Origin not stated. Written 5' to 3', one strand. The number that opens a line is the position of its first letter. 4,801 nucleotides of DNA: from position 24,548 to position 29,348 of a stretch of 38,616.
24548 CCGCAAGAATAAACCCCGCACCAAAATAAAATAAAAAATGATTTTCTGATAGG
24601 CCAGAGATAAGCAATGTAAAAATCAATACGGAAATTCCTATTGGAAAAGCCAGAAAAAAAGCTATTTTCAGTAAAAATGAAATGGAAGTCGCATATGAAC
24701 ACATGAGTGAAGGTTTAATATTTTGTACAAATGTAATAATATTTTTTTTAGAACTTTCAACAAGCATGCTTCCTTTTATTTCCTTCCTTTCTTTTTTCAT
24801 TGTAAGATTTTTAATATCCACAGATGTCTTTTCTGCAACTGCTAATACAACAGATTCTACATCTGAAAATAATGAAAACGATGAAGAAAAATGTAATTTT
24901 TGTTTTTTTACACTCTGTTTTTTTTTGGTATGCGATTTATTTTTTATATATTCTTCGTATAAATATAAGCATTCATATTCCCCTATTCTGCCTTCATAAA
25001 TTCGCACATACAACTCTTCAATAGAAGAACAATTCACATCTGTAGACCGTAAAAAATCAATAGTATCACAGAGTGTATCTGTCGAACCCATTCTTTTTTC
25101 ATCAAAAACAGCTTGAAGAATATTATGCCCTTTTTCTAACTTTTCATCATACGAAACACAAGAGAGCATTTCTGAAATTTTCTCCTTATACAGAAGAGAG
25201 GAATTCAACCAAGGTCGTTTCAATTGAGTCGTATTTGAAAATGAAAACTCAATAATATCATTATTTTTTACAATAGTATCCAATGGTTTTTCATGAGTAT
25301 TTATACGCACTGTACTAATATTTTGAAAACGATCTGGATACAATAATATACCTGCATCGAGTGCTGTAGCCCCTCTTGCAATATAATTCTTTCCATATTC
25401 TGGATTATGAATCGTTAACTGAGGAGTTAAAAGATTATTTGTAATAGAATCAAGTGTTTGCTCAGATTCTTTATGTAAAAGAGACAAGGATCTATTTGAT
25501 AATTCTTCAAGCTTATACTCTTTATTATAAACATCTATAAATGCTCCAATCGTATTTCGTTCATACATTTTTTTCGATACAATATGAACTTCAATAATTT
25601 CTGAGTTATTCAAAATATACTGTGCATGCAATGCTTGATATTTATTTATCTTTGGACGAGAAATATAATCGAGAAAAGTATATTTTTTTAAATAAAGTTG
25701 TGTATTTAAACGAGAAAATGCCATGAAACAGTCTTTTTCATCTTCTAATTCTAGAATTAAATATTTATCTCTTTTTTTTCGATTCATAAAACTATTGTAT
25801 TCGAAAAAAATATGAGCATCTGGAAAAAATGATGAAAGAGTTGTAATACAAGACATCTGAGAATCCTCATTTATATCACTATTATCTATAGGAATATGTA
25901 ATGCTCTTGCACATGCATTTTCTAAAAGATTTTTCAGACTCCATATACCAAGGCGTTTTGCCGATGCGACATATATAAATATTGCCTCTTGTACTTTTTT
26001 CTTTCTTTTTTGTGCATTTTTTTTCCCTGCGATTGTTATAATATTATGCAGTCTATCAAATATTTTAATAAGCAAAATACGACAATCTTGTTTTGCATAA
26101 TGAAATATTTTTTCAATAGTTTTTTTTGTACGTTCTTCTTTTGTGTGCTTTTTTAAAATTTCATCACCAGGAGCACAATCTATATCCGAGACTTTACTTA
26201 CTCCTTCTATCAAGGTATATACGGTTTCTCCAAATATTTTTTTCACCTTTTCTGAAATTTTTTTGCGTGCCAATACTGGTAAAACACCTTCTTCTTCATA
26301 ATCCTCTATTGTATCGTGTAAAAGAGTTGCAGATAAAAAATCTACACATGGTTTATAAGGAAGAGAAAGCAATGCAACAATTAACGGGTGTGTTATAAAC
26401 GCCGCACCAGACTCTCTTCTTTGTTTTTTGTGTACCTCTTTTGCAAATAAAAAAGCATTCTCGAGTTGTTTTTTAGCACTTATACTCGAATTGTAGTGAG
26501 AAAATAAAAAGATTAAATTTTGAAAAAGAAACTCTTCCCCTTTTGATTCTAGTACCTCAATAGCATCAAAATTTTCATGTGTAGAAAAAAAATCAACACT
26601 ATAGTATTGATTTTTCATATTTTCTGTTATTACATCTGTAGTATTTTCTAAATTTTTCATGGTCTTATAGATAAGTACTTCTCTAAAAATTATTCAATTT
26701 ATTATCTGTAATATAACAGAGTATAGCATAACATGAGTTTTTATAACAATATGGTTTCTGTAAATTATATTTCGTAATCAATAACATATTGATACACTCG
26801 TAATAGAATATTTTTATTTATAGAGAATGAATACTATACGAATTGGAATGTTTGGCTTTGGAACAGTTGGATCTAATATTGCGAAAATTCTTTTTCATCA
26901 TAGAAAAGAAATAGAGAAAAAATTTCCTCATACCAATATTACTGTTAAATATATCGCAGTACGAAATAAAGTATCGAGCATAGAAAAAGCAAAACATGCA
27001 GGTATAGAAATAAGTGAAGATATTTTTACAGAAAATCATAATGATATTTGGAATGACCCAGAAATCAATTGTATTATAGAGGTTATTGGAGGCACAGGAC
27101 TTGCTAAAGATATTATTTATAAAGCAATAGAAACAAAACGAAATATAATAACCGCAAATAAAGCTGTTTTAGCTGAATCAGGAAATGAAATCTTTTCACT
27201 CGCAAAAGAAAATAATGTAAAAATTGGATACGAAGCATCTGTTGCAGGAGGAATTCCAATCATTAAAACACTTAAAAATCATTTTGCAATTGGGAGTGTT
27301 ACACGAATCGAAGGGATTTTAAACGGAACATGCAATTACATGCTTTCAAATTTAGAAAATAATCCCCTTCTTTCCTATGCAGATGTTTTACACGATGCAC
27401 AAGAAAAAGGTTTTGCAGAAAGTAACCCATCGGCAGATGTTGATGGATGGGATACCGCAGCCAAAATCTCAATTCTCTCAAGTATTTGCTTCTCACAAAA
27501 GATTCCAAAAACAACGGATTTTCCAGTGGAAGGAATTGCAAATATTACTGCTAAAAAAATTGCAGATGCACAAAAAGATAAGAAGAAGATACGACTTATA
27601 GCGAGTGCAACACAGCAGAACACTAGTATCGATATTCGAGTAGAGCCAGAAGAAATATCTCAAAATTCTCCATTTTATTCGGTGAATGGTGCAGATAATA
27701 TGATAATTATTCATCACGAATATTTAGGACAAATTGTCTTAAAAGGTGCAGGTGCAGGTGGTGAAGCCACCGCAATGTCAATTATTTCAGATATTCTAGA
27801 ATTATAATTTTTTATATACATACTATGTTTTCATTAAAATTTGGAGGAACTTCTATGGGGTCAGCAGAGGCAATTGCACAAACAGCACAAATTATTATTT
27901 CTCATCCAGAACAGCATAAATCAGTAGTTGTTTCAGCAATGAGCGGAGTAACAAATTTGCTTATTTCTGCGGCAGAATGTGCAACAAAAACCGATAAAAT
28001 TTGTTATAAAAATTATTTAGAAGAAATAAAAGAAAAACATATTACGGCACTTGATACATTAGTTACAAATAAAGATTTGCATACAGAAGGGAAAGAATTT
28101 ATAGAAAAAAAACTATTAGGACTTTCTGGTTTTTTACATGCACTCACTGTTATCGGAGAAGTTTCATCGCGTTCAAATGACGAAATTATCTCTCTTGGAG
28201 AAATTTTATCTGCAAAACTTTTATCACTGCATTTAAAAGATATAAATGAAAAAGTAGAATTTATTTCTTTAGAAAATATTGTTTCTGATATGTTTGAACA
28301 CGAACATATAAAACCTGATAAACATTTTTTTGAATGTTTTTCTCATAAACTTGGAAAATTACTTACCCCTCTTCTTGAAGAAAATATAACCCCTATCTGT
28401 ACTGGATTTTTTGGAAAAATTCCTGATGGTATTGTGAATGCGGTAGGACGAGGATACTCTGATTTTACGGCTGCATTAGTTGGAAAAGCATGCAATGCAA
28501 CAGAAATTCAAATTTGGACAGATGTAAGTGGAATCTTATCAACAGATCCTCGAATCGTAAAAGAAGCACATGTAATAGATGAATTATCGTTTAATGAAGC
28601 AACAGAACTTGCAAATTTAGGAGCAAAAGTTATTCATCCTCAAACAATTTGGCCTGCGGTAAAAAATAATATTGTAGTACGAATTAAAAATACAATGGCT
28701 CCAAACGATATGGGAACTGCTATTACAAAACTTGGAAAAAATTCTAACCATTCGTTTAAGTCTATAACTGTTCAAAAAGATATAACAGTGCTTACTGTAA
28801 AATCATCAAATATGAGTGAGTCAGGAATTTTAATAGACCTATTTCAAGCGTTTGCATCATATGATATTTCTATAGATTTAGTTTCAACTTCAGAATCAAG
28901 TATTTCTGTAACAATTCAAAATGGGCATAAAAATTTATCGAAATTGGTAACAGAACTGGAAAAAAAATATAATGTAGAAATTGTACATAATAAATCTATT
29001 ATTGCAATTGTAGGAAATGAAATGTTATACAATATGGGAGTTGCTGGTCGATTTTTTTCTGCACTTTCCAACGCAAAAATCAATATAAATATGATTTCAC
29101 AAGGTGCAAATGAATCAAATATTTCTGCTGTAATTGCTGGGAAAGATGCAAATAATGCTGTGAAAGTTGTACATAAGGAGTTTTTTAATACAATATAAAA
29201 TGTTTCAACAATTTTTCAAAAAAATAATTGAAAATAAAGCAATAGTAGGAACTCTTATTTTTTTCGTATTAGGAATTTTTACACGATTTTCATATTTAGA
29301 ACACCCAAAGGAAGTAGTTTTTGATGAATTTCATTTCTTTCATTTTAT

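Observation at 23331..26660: RelA/SpoT homologue fused to a 14-15-helix membrane region with an EamA/DMT transporter-like module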

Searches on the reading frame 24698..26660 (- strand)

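Call 14: search_solved_structures(query=window:24698-26660:-, max_evalue=0.001, show_alignments=3)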
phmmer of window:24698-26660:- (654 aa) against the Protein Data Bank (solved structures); distinct sequences matched with E-value up to 0.001: 16.
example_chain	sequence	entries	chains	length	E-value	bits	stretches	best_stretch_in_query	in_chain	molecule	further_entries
6yxa_A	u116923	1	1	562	5e-25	91.3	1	66-554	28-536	GTP pyrophosphokinase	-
6s2t_A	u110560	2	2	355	1.1e-24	90.2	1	64-255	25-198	(P)ppGpp synthetase I, SpoT/RelA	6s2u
7ohg_A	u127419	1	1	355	1.1e-24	90.2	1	64-255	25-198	Guanosine-3',5'-bis(Diphosphate) 3'-pyrophosphohydrolase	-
6s2v_A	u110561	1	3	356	1.1e-24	90.2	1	64-255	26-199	(P)ppGpp synthetase I, SpoT/RelA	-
8acu_A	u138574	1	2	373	5.4e-23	84.6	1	66-255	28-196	GTP pyrophosphokinase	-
9s6k_B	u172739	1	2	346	1.4e-19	73.3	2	65-252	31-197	GTP pyrophosphokinase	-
7oiw_A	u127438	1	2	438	6.8e-19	71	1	68-253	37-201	GTP pyrophosphokinase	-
5xnx_A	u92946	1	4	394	3.4e-18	68.7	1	66-255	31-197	Bifunctional (p)ppGpp synthase/hydrolase RelA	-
8fr8_I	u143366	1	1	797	1.2e-17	66.9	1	65-255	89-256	GTP pyrophosphokinase RelA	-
1vj7_A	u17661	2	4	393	4.5e-15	58.4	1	65-372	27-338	Bifunctional RELA/SPOT | Bifunctional (p)ppGpp synthase/hydrolase RelA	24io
7qps_A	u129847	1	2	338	8.8e-15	57.4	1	50-258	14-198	ACT domain protein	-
7qpr_A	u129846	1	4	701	1.5e-14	56.6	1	52-258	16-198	ACT domain protein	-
5iqr_8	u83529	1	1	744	1.8e-10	43.2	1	306-515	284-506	GTP pyrophosphokinase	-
5kps_A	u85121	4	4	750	1.8e-10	43.2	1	306-515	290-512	GTP pyrophosphokinase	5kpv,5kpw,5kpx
5l3p_z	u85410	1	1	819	2.6e-10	42.7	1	306-515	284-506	GTP pyrophosphokinase,GTP pyrophosphokinase,GTP pyrophosphokinase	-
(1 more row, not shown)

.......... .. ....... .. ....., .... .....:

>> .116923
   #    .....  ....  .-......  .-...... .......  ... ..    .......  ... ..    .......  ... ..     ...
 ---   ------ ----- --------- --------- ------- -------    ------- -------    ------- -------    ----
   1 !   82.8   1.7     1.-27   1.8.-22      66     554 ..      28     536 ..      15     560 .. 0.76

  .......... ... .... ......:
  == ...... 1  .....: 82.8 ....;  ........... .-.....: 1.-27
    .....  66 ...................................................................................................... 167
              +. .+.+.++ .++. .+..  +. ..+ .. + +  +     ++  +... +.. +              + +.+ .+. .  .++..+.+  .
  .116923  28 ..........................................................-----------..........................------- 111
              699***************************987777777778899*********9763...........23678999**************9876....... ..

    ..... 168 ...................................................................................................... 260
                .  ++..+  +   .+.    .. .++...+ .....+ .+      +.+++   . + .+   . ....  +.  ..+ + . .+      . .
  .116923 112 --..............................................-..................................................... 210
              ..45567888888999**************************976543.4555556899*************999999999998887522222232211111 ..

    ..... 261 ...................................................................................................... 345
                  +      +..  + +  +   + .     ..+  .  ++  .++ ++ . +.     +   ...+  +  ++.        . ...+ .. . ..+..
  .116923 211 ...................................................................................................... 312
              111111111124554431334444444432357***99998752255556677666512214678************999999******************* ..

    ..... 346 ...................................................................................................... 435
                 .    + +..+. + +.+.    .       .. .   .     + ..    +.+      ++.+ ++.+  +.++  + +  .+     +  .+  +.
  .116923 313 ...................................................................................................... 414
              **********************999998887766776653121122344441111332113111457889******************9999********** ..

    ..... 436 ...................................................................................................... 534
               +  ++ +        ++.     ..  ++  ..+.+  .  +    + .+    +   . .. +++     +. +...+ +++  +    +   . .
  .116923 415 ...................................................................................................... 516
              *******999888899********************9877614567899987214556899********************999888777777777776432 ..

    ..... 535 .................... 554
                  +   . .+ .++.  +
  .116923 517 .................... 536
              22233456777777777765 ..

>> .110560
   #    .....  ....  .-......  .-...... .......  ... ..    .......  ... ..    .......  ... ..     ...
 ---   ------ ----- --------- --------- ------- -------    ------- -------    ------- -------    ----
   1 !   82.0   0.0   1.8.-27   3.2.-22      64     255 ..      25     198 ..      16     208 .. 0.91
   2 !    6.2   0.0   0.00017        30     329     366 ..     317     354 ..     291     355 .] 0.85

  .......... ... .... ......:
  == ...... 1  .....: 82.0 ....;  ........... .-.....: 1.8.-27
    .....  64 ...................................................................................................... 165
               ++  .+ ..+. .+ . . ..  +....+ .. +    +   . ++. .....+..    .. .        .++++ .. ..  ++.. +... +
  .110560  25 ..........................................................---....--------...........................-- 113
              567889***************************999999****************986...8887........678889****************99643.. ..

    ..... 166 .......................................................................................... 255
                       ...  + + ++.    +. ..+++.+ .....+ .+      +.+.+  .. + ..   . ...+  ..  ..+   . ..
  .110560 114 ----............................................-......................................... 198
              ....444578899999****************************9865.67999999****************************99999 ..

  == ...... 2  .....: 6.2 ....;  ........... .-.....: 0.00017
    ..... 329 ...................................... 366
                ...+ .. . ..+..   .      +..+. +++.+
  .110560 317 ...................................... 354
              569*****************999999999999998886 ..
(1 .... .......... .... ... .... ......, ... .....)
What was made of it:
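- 25227..25427 (-): TGS domain, residues ~412-478. It aligns to B. subtilis Rel TGS (call 14).
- On Long RelA/SpoT homologue (RSH): It aligns to Rel TGS (call 14).
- Closest known: Bifunctional Rel. Same: The alignment is direct over residues 66-554 (E 5e-25, call 14).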

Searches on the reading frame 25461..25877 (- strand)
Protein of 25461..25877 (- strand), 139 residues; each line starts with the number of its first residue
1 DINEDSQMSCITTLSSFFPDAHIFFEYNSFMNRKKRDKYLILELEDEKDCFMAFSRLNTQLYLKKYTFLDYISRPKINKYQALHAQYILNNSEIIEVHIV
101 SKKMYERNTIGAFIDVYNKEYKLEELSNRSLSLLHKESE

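Call 53: search_solved_structures(query=window:25461-25877:-, max_evalue=10, show_alignments=5)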
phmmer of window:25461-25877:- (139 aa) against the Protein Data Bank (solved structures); distinct sequences matched with E-value up to 10: 10.
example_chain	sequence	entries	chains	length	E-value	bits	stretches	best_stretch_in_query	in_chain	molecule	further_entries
9s6k_B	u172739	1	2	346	6.8e-07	32.5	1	38-111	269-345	GTP pyrophosphokinase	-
8acu_A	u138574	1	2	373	0.00016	24.8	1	44-113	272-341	GTP pyrophosphokinase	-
7oiw_A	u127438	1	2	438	0.00018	24.6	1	21-112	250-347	GTP pyrophosphokinase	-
5iqr_8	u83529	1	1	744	0.00023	24.3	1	45-112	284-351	GTP pyrophosphokinase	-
5kps_A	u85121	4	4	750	0.00023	24.3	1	45-112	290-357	GTP pyrophosphokinase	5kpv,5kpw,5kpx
5l3p_z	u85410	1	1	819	0.00027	24.1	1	45-112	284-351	GTP pyrophosphokinase,GTP pyrophosphokinase,GTP pyrophosphokinase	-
6yxa_A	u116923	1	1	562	0.00036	23.7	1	44-113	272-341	GTP pyrophosphokinase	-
1vj7_A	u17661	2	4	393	0.0055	19.8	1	21-111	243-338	Bifunctional RELA/SPOT | Bifunctional (p)ppGpp synthase/hydrolase RelA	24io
5xnx_A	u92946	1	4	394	0.017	18.2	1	45-111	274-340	Bifunctional (p)ppGpp synthase/hydrolase RelA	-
8fr8_I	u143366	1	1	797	0.024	17.8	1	45-111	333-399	GTP pyrophosphokinase RelA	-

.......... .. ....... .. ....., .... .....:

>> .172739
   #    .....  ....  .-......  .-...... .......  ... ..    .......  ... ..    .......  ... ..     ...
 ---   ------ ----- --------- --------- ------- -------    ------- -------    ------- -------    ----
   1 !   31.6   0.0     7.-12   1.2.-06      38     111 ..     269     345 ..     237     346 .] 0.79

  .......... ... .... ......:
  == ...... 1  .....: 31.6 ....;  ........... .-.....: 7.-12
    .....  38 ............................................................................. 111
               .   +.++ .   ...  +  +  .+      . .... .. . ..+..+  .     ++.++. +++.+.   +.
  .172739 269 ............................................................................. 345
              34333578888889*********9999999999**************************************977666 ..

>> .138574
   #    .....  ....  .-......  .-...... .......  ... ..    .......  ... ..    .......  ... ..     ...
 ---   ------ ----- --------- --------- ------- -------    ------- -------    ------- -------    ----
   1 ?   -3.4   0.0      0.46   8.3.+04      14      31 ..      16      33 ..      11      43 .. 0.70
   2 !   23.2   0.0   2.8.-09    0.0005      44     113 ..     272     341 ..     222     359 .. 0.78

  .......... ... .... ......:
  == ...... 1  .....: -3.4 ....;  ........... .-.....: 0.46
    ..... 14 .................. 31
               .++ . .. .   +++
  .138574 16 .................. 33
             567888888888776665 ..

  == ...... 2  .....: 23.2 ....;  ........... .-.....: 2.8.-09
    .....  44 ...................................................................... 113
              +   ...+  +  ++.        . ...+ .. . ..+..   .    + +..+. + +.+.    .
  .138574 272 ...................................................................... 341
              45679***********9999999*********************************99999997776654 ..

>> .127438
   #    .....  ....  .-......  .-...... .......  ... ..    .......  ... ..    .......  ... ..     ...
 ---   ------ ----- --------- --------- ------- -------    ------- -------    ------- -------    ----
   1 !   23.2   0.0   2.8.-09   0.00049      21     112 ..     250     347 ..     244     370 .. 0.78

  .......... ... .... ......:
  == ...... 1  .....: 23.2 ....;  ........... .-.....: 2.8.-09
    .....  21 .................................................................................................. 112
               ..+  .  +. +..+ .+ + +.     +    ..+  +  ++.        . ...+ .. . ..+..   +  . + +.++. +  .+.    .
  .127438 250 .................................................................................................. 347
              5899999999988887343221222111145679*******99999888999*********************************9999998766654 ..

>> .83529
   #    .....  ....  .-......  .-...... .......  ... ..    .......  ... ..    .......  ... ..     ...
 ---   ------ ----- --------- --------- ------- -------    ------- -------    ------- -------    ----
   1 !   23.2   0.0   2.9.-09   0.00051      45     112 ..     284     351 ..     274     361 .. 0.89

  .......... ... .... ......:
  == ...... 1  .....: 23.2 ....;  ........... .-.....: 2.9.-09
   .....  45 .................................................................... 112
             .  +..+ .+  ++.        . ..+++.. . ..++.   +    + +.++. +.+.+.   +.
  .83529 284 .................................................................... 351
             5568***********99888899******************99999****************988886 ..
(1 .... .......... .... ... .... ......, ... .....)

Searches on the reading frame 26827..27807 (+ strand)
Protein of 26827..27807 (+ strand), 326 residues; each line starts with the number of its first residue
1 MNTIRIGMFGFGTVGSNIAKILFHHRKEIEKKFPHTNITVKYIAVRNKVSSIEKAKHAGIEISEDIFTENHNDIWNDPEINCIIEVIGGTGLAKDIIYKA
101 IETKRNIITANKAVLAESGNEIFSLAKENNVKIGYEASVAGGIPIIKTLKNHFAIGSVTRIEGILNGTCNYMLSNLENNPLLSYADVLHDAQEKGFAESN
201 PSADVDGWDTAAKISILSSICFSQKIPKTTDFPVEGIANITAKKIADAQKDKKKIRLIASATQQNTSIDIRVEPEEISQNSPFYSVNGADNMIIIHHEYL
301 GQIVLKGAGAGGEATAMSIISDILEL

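Call 24: search_protein_families(library=pfam, proteins=[window:26827-27807:+], max_evalue=0.001)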
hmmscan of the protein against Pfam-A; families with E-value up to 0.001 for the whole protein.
window:26827-27807:+ (326 aa): 2 families
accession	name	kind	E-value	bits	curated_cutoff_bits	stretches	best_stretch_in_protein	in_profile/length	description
PF00742.24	Homoserine_dh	-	6.6e-57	192.6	22.9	1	144-324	1-173/173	Homoserine dehydrogenase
PF03447.22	NAD_binding_3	-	2.4e-14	54.5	24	1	10-136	1-116/116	Homoserine dehydrogenase, NAD binding domain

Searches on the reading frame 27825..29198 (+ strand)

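Call 24: search_protein_families(library=pfam, proteins=[window:27825-29198:+], max_evalue=0.001)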
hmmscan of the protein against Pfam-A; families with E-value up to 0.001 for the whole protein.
window:27825-29198:+ (457 aa): 4 families
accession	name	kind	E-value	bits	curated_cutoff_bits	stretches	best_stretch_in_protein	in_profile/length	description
PF00696.33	AA_kinase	-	3.2e-40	138.8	24.9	1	4-289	5-234/234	Amino acid kinase family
PF22468.2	ACT_9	-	2e-28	98.4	27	2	393-453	1-61/61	ACT domain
PF13840.12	ACT_7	-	3.5e-12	46.4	27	1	391-451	7-65/65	ACT domain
PF01842.31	ACT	-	3.2e-10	40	27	0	332-380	10-63/66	ACT domain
